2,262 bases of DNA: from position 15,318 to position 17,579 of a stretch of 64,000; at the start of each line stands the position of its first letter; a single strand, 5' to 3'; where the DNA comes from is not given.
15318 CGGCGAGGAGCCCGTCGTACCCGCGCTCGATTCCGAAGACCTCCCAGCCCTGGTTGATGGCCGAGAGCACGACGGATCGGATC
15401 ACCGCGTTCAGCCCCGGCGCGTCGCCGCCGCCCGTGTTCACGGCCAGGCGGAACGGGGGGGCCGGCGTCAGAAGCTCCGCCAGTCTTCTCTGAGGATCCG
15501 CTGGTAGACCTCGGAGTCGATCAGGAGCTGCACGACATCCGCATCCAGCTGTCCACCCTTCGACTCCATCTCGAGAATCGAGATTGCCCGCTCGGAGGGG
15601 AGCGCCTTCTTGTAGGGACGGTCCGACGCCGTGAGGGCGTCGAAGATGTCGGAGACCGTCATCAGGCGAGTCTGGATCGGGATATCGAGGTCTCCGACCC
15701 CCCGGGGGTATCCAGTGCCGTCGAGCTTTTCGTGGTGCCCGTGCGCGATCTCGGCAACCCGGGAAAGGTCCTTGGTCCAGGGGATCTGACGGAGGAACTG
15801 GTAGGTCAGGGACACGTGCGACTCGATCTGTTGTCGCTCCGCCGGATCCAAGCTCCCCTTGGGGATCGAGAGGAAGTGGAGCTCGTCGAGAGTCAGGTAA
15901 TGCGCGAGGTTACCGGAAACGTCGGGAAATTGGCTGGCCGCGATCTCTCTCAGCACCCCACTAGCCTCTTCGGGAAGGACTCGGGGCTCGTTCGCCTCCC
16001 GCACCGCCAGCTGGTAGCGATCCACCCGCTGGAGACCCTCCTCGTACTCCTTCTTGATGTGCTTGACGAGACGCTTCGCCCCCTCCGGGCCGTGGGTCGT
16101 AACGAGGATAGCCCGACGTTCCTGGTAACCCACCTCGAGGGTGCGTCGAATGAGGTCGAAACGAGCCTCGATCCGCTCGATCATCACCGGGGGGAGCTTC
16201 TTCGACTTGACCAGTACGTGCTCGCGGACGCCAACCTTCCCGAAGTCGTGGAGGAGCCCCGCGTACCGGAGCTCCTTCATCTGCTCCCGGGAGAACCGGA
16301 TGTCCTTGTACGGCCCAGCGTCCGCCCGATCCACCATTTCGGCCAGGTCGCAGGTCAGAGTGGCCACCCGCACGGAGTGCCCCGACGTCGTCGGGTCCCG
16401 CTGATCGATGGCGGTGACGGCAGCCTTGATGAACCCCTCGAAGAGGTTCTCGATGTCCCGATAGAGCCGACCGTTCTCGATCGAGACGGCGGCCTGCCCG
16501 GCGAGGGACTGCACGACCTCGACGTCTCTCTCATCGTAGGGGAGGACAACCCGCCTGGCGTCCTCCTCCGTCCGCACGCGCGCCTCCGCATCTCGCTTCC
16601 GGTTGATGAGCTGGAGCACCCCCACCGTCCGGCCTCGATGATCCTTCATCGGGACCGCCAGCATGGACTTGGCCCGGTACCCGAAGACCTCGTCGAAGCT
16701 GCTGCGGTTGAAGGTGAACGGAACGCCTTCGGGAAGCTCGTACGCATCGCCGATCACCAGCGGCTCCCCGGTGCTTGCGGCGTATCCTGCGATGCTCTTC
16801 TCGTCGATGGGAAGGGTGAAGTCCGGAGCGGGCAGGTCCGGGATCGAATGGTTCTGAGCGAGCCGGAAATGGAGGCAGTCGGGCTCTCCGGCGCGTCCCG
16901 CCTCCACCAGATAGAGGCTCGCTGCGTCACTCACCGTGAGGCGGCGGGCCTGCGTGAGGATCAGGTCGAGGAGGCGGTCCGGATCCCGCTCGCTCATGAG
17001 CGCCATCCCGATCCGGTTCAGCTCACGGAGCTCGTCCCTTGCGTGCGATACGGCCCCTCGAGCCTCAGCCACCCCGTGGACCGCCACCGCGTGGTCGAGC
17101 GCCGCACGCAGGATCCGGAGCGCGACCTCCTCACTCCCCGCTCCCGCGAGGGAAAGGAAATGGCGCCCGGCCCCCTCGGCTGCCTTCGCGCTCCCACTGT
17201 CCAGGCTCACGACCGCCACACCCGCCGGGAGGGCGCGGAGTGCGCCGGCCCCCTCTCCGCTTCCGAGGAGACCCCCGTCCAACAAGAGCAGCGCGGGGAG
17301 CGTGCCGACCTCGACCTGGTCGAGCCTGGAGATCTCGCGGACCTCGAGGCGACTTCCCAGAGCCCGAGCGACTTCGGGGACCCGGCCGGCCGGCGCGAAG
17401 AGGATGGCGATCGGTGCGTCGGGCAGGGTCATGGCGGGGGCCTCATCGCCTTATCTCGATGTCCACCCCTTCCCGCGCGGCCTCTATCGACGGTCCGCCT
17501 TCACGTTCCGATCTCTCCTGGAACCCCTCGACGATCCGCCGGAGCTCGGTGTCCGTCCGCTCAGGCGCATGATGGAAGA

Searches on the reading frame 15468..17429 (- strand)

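Call 78: search_protein_families(library=ncbifam, proteins=[window:15468-17429:-], max_evalue=1e-10)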
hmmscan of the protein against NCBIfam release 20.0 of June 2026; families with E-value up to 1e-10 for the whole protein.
window:15468-17429:- (653 aa): 1 family
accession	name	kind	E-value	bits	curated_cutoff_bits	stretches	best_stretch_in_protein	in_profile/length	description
NF053512.1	nitric_RR_NosR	exception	6.8e-17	61.6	400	1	520-638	239-352/422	response regulator c-di-GMP phosphodiesterase, NosR family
